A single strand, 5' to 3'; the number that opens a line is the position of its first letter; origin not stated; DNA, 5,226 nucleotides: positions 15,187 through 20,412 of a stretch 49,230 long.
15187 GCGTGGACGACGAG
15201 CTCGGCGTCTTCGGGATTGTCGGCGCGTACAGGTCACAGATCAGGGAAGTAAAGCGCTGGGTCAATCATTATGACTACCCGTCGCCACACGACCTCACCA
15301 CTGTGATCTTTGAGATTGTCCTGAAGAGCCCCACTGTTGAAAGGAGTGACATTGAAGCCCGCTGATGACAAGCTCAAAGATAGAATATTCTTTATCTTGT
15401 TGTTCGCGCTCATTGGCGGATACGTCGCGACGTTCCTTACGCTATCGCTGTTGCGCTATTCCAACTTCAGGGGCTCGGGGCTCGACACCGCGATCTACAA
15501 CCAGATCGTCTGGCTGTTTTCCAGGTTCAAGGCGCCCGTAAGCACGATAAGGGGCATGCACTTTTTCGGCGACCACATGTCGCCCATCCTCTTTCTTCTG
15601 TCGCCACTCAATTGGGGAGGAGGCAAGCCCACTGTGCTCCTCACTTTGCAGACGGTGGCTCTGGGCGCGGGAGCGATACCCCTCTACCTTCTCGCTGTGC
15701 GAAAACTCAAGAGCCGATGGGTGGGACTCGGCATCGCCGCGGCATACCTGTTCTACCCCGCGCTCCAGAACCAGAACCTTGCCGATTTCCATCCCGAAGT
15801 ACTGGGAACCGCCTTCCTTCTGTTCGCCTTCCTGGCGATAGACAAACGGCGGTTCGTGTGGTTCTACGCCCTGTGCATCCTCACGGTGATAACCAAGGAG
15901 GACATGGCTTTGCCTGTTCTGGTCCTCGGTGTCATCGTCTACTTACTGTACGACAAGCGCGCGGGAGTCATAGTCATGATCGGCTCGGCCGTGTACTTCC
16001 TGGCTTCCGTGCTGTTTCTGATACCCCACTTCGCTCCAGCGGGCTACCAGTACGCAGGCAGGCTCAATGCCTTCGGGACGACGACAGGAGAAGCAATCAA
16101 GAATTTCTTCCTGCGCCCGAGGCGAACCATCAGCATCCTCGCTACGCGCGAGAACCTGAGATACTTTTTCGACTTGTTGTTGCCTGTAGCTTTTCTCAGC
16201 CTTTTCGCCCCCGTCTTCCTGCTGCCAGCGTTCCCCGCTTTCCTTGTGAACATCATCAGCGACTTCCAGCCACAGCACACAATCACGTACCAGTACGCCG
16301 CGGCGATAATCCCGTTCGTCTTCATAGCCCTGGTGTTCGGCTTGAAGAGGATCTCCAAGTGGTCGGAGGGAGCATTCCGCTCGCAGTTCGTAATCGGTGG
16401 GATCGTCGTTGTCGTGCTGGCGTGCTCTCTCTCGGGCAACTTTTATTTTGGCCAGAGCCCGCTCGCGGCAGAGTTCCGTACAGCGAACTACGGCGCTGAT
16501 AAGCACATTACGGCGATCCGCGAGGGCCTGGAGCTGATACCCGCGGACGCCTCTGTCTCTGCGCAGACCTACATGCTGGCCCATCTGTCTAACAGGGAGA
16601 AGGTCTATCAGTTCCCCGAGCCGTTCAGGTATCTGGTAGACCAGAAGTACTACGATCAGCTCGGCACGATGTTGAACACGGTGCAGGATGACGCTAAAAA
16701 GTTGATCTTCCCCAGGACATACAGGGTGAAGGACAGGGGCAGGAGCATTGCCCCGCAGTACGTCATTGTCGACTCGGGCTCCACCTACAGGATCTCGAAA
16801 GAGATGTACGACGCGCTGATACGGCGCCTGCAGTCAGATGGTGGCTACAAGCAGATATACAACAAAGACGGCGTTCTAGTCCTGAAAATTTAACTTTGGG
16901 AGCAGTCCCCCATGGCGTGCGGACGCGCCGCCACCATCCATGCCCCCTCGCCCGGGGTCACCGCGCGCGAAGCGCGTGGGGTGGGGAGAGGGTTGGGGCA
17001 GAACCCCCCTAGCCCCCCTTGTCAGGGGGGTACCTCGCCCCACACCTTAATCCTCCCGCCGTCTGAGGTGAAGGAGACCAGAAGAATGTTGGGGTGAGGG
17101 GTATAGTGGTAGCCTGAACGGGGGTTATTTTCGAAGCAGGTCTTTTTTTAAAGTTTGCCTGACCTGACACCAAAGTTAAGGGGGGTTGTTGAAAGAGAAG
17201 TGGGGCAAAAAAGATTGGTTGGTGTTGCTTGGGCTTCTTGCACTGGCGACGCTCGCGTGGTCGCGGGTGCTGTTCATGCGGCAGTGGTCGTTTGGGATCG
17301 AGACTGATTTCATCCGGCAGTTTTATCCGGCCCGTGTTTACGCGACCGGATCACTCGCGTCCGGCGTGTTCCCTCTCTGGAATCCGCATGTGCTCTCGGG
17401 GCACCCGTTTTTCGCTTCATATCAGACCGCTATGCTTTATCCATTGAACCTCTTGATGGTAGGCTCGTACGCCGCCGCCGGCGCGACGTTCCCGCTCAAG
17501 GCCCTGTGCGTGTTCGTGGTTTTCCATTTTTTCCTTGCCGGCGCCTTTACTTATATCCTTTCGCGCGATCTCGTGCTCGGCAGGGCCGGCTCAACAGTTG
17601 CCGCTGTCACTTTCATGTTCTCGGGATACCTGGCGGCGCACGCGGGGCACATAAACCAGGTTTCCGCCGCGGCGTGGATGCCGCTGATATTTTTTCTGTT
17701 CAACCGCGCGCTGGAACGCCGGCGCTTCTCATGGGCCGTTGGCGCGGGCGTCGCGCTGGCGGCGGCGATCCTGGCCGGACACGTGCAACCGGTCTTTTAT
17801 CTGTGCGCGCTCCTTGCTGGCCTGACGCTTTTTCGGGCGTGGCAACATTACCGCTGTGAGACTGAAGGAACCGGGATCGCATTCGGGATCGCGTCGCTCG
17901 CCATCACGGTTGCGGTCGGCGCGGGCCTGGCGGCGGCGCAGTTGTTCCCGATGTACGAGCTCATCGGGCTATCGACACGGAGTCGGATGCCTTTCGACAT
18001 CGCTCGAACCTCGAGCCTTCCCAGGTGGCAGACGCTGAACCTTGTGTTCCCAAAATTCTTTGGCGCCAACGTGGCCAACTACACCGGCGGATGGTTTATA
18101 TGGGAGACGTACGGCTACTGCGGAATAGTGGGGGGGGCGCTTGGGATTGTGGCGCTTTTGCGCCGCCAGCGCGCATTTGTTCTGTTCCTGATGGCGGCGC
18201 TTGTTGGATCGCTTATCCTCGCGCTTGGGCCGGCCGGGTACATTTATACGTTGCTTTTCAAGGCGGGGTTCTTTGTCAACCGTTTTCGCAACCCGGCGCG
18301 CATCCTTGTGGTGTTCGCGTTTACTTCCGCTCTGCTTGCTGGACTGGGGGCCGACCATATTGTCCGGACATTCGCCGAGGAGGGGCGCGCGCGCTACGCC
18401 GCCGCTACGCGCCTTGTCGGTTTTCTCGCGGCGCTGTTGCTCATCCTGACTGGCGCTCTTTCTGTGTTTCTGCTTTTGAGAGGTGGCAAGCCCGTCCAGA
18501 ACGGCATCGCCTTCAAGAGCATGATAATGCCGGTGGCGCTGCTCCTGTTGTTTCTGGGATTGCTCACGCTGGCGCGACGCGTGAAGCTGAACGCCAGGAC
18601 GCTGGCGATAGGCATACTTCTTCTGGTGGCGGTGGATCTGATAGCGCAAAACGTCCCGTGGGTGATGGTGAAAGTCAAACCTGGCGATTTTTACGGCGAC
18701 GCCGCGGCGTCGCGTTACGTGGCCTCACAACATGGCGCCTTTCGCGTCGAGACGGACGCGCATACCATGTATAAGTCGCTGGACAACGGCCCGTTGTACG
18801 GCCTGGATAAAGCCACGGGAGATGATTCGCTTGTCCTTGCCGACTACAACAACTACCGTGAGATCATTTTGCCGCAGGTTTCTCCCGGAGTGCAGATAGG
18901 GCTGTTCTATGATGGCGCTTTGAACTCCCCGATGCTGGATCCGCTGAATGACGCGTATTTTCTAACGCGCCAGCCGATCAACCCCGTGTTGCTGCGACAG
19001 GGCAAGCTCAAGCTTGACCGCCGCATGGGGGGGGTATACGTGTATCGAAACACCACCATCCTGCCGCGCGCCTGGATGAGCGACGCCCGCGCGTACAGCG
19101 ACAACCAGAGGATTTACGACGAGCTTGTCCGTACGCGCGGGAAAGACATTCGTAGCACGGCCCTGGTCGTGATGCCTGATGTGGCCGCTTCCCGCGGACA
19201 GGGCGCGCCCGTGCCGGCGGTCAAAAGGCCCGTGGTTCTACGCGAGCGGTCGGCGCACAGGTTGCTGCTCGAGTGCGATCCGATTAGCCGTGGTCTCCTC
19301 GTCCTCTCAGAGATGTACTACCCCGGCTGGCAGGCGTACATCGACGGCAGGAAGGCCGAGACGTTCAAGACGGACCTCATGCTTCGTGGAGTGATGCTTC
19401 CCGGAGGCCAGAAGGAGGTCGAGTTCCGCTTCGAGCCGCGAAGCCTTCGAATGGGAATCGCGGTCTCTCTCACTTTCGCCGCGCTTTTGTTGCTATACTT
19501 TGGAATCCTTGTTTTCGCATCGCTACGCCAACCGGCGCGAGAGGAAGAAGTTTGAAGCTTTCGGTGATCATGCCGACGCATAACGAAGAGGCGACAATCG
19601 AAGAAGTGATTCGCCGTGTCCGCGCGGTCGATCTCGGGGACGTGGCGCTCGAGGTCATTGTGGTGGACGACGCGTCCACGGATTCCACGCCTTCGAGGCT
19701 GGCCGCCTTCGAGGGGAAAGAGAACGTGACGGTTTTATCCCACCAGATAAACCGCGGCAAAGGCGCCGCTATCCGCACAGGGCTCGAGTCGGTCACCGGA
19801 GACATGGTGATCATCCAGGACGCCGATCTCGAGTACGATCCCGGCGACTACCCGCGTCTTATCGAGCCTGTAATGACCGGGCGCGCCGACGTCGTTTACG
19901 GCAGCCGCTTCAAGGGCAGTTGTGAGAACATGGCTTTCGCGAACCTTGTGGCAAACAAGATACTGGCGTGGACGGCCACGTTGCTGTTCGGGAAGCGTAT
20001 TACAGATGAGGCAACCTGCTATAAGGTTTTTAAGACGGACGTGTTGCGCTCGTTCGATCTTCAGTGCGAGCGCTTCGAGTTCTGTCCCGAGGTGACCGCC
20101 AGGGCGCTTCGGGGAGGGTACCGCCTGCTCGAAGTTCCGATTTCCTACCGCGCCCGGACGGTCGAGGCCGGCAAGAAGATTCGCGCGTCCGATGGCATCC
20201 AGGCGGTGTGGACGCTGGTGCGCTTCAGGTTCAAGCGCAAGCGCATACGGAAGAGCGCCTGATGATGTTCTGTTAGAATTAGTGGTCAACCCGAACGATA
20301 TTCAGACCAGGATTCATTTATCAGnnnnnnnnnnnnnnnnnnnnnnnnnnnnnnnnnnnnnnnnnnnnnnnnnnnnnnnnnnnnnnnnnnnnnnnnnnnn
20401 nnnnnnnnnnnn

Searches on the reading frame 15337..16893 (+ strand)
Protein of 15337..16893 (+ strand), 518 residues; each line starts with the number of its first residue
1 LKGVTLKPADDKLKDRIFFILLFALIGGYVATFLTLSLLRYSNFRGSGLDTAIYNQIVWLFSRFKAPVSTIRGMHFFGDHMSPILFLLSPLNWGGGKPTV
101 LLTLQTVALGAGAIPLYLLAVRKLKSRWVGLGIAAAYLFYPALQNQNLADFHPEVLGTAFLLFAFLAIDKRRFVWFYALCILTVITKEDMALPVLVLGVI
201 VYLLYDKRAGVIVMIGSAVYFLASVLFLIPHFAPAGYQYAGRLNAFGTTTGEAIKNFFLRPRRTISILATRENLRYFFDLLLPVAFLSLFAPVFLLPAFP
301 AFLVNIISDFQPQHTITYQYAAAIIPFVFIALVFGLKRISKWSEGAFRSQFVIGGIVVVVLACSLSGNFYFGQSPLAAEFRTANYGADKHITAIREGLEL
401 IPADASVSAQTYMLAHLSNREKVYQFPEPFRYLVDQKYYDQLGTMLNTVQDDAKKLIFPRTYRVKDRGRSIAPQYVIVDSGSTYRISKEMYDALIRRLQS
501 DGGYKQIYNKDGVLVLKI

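Call 6: search_protein_families(library=pfam, proteins=[window:15337-16893:+], max_evalue=0.01)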
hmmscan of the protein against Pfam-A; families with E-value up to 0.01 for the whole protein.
window:15337-16893:+ (518 aa): 1 family
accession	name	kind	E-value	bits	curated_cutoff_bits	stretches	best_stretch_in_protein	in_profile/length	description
PF09852.15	DUF2079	-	6.1e-69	233.7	28.2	1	41-515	2-459/459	Predicted membrane protein (DUF2079)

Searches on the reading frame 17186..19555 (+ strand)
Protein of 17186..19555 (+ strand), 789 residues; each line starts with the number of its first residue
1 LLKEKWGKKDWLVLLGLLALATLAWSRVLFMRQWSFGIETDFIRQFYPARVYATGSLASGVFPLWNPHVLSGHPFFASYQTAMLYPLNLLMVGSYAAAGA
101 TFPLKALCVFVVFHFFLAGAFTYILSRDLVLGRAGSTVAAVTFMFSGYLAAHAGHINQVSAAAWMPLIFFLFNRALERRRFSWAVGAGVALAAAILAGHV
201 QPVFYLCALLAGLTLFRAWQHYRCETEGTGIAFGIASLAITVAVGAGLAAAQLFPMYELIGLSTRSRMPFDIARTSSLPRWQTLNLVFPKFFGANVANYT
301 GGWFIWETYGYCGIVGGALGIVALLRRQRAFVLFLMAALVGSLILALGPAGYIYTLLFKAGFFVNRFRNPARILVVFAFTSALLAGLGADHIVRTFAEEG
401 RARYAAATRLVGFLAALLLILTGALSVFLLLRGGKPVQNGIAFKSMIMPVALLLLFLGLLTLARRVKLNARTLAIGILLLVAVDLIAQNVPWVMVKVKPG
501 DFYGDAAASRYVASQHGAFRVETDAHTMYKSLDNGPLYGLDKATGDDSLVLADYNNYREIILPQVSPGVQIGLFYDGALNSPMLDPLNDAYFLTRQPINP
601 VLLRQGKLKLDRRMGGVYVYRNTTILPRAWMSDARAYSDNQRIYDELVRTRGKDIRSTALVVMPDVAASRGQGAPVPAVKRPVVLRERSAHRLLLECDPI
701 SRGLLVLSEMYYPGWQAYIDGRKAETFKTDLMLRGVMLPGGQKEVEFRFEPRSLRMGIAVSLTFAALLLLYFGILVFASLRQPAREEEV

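Call 6: search_protein_families(library=pfam, proteins=[window:17186-19555:+], max_evalue=0.01)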
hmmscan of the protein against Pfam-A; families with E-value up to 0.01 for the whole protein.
window:17186-19555:+ (789 aa): 1 family
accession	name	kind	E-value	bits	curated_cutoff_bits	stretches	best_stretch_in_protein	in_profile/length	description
PF09586.16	YfhO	-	1.1e-09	37.7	28.5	1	702-761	776-835/835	Bacterial membrane protein YfhO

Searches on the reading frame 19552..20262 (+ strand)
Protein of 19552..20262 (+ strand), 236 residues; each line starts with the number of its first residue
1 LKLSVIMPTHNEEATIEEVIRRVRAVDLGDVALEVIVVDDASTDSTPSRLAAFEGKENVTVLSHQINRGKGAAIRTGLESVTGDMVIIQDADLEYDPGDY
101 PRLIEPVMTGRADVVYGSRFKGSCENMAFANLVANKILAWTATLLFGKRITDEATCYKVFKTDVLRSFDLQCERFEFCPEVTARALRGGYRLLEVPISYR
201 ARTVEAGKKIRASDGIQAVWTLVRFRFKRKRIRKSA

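Call 6: search_protein_families(library=pfam, proteins=[window:19552-20262:+], max_evalue=0.01)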
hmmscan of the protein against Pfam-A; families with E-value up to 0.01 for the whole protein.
window:19552-20262:+ (236 aa): 3 families
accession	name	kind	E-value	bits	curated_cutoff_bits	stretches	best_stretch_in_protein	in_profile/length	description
PF00535.33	Glycos_transf_2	-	1.8e-32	113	23.3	1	4-151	1-150/168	Glycosyl transferase family 2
PF10111.15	Glyco_tranf_2_2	-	6.2e-06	26.3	27.3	1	4-92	1-91/276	Glycosyltransferase like family 2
PF13641.12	Glyco_tranf_2_3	-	5.2e-05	23.8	27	1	3-92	3-96/230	Glycosyltransferase like family 2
